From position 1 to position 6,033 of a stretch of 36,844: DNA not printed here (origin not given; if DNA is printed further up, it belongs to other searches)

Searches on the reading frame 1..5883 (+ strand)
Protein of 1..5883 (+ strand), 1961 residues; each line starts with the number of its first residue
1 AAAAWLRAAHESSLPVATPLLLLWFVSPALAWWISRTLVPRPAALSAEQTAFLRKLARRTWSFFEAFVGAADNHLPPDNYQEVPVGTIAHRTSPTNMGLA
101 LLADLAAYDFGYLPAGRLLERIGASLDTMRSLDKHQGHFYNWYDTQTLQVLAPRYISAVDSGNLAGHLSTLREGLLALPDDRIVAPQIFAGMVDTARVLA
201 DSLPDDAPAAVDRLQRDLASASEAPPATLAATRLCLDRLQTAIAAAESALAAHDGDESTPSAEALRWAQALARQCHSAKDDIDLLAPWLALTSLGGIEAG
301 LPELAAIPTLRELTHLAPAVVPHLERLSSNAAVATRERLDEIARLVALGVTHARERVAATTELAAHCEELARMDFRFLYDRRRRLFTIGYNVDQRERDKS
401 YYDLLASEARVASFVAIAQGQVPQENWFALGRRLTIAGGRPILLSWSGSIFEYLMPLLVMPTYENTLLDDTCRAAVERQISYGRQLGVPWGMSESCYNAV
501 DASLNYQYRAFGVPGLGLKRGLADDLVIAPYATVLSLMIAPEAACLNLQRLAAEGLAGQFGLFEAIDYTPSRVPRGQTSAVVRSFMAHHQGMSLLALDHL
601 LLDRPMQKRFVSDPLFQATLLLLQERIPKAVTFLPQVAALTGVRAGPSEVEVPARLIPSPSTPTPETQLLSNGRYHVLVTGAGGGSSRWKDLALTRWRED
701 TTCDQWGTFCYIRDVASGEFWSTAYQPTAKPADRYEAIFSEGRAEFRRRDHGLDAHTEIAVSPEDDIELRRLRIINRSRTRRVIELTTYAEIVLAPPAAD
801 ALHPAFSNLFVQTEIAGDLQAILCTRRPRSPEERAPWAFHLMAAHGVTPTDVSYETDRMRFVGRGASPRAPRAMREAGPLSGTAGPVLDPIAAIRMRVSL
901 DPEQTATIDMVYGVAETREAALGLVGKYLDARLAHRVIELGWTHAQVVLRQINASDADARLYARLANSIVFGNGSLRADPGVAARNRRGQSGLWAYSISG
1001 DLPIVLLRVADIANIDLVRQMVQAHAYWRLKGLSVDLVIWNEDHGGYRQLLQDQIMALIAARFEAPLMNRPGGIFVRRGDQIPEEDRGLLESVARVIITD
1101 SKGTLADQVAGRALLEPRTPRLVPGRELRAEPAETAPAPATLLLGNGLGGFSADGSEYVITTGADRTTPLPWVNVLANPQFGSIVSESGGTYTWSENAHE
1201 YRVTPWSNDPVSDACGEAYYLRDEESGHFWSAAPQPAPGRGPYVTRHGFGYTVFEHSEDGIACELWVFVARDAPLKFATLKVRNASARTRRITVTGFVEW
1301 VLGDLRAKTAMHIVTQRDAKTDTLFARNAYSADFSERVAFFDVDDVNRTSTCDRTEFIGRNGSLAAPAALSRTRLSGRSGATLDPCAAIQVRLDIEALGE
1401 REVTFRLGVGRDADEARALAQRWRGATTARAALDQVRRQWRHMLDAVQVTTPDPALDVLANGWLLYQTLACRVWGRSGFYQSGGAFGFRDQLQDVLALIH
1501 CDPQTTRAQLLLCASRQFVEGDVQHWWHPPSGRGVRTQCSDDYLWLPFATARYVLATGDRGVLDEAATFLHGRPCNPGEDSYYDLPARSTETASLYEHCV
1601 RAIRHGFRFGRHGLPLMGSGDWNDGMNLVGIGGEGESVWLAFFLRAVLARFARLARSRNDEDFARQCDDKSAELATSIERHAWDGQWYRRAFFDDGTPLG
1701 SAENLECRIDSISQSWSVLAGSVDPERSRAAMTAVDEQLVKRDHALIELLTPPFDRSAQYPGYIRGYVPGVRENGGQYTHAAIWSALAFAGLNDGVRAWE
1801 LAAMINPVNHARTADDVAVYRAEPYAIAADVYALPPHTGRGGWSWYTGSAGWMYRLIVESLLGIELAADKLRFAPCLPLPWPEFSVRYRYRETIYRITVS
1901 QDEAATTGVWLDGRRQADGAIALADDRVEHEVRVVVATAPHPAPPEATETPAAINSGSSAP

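Call 43: search_protein_families(library=pfam, proteins=[window:1-5883:+], max_evalue=0.0001)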
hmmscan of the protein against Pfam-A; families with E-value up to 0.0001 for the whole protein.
window:1-5883:+ (1961 aa): 4 families
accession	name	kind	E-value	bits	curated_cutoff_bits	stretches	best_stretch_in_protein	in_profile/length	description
PF06165.18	GH94_b-supersand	-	8.1e-172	569.7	23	2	663-913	1-251/251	Glycosyl hydrolase 94, supersandwich domain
PF17167.11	Glyco_hydro_94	-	2.7e-121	405.6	27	1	1440-1863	2-420/420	Glycosyl hydrolase 94 superfamily, catalytic domain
PF10091.15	Glycoamylase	-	2.3e-18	67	27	1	401-600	2-208/221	Putative glucoamylase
PF03633.20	Glyco_hydro_65C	-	1.3e-05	25.2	22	1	1866-1904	3-41/62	Glycosyl hydrolase family 65, C-terminal domain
